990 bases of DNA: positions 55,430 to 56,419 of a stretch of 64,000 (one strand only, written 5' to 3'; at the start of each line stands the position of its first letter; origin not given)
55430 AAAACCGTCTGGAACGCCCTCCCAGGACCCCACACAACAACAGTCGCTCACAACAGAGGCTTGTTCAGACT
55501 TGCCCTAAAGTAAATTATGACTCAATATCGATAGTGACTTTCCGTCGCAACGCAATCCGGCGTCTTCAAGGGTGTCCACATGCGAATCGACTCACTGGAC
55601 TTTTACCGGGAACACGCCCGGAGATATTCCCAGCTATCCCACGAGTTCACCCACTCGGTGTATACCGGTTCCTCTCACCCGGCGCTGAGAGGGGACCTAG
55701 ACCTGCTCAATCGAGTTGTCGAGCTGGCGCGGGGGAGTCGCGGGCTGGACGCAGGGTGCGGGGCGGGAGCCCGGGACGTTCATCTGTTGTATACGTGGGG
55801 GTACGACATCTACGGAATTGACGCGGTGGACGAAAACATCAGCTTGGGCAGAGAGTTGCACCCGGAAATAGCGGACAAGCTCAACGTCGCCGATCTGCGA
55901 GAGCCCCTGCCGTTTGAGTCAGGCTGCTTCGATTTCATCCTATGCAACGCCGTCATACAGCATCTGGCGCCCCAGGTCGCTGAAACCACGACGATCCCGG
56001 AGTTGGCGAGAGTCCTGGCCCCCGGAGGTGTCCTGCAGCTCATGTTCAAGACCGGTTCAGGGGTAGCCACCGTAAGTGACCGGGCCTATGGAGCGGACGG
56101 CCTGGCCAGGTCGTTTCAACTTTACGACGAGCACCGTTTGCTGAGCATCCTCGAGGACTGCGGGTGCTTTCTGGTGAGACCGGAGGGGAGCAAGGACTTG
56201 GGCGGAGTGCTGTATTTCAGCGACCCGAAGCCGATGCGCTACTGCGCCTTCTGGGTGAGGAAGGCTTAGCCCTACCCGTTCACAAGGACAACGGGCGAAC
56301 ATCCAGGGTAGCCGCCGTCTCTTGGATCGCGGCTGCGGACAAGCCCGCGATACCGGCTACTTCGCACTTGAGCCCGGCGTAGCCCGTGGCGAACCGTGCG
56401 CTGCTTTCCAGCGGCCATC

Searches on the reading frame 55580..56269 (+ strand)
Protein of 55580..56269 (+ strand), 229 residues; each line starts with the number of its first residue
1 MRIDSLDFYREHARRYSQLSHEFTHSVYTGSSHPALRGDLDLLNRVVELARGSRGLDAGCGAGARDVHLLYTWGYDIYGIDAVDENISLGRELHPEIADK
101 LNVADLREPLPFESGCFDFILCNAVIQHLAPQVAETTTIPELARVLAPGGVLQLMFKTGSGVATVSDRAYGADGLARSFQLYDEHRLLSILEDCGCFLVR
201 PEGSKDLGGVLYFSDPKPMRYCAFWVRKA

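Call 49: search_protein_families(library=ncbifam, proteins=[window:55580-56269:+], max_evalue=0.00001)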
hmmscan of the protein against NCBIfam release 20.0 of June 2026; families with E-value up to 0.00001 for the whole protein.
window:55580-56269:+ (229 aa): 5 families
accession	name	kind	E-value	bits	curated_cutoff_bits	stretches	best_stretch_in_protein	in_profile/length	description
NF045667.1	MTase_DVU1556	equivalog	4.5e-15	55.7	155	1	38-154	6-119/213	DVU_1556 family methyltransferase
TIGR02072.1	BioC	equivalog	3.3e-08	33.6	184.95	1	42-153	23-131/244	malonyl-ACP O-methyltransferase BioC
NF040539.1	AST_met_ArsM_2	exception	2.2e-07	31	240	1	47-152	52-161/262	putative arsinothricin biosynthesis methyltransferase ArsM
NF041536.1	ArsM_DUF2284_UU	exception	1.9e-06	26.5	575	1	48-154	73-180/459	arsenite methyltransferase/DUF2284 domain selenoprotein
NF007610.0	PRK10258.1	equivalog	5.7e-06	25.8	342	1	41-153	32-137/251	malonyl-ACP O-methyltransferase BioC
